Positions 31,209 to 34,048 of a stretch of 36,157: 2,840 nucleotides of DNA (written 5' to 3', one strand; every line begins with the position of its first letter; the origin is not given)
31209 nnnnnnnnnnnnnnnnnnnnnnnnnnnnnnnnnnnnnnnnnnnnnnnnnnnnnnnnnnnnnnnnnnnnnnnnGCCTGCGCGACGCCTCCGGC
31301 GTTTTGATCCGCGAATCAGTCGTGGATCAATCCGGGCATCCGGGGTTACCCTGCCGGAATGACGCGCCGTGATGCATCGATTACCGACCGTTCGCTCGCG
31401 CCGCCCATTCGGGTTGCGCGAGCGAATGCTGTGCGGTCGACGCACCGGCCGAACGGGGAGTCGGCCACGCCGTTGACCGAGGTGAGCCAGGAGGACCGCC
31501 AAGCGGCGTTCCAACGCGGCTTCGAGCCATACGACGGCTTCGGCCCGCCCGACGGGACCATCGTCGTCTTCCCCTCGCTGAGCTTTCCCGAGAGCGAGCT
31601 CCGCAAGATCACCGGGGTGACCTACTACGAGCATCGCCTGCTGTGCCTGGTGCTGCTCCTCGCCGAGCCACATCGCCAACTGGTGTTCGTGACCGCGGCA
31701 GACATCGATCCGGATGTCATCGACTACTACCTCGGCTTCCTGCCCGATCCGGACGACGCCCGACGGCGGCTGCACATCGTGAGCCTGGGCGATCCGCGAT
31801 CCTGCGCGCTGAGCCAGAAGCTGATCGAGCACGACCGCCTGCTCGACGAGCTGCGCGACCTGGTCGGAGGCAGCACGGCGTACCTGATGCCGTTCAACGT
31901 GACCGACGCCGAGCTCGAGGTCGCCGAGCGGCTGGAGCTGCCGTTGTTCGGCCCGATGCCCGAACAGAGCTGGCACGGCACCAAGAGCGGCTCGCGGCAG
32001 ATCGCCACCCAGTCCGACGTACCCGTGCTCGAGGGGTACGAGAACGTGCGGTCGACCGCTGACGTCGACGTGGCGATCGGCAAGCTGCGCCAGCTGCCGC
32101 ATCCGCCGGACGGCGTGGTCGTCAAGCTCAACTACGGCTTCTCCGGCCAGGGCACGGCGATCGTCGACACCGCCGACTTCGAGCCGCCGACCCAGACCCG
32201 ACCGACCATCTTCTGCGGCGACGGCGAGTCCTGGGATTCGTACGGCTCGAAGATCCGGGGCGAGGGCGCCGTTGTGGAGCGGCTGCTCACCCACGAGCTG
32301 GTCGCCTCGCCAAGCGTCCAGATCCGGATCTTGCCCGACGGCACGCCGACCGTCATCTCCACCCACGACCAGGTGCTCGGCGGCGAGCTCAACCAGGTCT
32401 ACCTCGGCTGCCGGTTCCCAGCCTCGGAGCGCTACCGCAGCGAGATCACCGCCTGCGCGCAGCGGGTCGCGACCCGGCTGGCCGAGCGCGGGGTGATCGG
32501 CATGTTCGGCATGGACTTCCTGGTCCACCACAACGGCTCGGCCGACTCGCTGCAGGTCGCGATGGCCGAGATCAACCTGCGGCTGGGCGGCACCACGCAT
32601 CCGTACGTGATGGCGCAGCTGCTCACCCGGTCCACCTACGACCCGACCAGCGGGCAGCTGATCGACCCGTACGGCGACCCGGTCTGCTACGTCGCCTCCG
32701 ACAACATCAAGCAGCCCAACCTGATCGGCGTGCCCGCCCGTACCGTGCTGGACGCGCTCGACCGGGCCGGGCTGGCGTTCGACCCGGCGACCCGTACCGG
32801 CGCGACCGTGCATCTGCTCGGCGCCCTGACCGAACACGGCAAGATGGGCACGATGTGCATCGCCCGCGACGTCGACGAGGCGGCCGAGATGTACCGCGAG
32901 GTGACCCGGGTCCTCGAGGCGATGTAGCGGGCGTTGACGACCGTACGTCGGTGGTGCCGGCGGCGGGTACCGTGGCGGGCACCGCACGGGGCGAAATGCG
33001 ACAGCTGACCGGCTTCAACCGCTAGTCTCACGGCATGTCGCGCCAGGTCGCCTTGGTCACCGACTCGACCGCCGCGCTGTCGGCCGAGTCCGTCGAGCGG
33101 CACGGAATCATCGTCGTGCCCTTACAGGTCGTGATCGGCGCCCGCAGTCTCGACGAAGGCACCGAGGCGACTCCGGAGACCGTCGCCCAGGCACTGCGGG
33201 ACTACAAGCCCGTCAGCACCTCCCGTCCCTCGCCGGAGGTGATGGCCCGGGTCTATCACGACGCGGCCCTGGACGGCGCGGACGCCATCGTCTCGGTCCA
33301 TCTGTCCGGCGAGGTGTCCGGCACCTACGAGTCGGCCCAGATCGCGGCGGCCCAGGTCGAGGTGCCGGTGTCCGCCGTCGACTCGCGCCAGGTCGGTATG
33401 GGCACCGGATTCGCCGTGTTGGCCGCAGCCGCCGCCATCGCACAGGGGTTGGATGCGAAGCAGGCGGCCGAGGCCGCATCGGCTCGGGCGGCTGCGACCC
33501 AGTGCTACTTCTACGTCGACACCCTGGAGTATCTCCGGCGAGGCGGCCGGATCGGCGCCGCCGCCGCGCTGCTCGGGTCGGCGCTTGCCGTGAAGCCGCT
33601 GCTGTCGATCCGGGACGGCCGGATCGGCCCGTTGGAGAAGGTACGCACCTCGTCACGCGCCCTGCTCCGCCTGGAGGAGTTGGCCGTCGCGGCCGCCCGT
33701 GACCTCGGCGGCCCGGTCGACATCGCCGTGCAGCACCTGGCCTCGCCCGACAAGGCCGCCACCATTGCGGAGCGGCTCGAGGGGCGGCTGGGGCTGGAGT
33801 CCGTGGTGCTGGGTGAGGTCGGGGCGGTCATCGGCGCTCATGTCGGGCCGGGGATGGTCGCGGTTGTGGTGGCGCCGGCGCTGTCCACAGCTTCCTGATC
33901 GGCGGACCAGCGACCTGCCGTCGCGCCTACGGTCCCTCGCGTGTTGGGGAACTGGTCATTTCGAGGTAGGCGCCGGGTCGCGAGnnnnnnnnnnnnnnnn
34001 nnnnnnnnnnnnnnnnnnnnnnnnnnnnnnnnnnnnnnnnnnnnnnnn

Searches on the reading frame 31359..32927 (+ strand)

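Call 8: search_protein_families(library=pfam, proteins=[window:31359-32927:+], max_evalue=0.001)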
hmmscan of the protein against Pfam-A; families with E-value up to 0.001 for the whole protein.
window:31359-32927:+ (522 aa): 4 families
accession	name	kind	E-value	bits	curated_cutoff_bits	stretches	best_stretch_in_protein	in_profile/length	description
PF24923.1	ATP-grasp_IQCH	-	8.8e-18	65.1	27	1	290-428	127-264/266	IQCH-like, ATP-grasp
PF18105.7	PGM1_C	-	1.1e-15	57.3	22.5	1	463-514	2-53/54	PGM1 C-terminal domain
PF02655.19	ATP-grasp_3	-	1.4e-06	28.9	23.2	1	305-412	59-160/160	ATP-grasp domain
PF18604.6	PreAtp-grasp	-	5.5e-05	24.1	27.5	1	109-193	13-93/94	Pre ATP-grasp domain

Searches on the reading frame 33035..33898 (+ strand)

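Call 8: search_protein_families(library=pfam, proteins=[window:33035-33898:+], max_evalue=0.001)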
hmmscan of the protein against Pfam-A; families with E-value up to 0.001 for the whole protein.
window:33035-33898:+ (287 aa): 1 family
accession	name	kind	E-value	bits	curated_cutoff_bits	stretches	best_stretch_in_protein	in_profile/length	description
PF02645.21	DegV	-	1e-77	261.6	27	1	5-281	2-279/280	Uncharacterised protein, DegV family COG1307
